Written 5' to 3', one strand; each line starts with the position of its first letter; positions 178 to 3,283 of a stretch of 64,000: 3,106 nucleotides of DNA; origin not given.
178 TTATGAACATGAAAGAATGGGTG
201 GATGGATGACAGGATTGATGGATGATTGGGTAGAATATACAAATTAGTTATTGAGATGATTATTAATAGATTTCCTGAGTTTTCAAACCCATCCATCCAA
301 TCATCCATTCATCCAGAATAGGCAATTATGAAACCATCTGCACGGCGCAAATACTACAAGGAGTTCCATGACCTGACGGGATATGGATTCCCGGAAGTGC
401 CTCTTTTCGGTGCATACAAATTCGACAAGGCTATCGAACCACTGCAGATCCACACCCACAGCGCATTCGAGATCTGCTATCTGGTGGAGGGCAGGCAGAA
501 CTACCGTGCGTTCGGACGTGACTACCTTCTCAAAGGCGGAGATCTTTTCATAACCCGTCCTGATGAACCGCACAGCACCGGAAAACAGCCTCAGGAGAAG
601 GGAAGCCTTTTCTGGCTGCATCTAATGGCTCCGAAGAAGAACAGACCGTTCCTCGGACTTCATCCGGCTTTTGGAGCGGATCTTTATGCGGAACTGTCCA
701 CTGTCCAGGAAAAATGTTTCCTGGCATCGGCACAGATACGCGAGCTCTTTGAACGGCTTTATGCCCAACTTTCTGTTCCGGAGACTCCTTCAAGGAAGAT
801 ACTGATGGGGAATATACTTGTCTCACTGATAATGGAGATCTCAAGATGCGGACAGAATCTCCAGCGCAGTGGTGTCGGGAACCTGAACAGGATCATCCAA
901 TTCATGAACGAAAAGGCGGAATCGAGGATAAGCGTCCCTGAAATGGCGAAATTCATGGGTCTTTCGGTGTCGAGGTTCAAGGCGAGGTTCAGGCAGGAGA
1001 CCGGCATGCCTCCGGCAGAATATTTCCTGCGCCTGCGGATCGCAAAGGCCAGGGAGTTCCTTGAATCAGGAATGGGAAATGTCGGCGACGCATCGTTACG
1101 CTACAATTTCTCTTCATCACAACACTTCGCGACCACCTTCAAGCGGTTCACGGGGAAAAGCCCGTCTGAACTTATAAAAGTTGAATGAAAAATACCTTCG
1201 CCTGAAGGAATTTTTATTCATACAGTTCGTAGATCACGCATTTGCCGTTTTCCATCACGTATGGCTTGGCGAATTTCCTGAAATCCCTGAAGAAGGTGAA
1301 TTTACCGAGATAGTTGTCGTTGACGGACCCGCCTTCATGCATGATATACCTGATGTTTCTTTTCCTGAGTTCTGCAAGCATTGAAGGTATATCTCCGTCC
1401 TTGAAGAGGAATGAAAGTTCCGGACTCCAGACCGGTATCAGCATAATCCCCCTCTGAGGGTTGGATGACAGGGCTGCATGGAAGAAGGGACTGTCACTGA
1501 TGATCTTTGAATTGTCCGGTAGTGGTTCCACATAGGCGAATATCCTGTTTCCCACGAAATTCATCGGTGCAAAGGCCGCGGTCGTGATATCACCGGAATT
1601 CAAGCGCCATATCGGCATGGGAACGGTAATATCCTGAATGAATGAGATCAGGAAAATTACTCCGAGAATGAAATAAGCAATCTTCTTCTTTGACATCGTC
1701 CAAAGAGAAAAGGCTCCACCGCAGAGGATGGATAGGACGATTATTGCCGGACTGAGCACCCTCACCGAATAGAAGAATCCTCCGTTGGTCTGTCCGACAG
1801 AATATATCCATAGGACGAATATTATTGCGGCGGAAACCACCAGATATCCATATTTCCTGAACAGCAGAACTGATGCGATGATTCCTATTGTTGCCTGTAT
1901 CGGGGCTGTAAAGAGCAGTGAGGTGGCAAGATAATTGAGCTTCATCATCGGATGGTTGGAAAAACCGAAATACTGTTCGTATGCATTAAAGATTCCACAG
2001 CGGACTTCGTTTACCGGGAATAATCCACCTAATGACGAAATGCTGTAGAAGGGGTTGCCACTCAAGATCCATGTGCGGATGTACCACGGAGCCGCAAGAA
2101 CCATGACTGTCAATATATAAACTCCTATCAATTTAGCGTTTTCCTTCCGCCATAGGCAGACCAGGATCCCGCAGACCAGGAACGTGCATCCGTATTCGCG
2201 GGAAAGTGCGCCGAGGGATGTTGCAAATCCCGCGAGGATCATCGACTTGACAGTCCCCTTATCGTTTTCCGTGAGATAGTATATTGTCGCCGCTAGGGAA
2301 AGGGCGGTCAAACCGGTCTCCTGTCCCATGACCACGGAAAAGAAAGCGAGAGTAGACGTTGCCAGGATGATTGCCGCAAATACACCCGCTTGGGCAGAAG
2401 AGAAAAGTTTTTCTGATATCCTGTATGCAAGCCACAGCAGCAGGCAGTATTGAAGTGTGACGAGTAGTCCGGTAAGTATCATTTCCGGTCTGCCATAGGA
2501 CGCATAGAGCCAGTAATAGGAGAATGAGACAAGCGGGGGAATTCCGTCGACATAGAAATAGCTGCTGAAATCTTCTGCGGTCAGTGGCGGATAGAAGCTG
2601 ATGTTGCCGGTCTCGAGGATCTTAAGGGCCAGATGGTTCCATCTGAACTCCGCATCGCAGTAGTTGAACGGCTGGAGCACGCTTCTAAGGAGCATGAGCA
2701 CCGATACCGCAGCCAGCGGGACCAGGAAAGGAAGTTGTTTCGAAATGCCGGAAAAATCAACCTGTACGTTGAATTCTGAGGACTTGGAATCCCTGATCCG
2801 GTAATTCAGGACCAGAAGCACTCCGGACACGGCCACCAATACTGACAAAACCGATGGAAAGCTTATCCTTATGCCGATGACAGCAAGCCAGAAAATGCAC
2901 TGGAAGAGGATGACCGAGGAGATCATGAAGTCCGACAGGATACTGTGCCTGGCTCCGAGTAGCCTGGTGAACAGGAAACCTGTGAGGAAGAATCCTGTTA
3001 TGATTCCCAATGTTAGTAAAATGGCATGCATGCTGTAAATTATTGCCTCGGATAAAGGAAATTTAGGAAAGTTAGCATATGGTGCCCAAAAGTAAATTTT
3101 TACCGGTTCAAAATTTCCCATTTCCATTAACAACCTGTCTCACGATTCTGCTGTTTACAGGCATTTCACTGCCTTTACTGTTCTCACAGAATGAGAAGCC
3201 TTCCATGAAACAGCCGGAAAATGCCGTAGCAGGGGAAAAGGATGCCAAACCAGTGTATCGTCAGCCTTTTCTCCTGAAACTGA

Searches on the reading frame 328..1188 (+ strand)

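Call 69: search_protein_families(library=pfam, proteins=[window:328-1188:+], max_evalue=0.00001)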
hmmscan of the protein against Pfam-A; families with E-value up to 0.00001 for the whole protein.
window:328-1188:+ (286 aa): 3 families
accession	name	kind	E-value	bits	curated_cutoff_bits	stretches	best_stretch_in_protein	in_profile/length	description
PF12833.13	HTH_18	-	1.2e-18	67.6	33.6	1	206-282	1-77/80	Helix-turn-helix domain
PF02311.25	AraC_binding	-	1.2e-12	48.2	21.1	1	42-148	19-116/135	AraC-like ligand binding domain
PF00165.29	HTH_AraC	-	2.9e-12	46.8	26.6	1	252-284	11-42/42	Bacterial regulatory helix-turn-helix proteins, AraC family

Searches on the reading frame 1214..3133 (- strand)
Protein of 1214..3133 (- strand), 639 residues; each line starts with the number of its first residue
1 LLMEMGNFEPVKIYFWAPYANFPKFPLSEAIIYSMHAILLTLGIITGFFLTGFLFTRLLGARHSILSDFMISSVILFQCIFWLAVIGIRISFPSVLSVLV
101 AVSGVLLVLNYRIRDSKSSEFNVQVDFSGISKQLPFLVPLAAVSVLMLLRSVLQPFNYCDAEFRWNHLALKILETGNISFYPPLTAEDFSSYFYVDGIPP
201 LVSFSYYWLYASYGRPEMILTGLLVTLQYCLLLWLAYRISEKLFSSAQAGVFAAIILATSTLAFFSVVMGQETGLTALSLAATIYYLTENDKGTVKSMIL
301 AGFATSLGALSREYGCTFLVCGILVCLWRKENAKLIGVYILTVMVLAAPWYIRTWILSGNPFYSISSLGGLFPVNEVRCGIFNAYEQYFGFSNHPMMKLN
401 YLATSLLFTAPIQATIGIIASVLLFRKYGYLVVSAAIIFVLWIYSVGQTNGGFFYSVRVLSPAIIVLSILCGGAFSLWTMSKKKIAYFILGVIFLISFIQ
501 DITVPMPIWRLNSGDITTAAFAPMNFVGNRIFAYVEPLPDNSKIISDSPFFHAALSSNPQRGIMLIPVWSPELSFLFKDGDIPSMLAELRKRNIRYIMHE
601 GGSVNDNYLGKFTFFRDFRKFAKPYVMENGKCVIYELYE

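Call 69: search_protein_families(library=pfam, proteins=[window:1214-3133:-], max_evalue=0.00001)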
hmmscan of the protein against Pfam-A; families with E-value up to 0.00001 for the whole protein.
window:1214-3133:- (639 aa): 1 family
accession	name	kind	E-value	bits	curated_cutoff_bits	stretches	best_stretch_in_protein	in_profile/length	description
PF13231.12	PMT_2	-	5.6e-07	30.3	26.1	1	224-350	27-157/160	Dolichyl-phosphate-mannose-protein mannosyltransferase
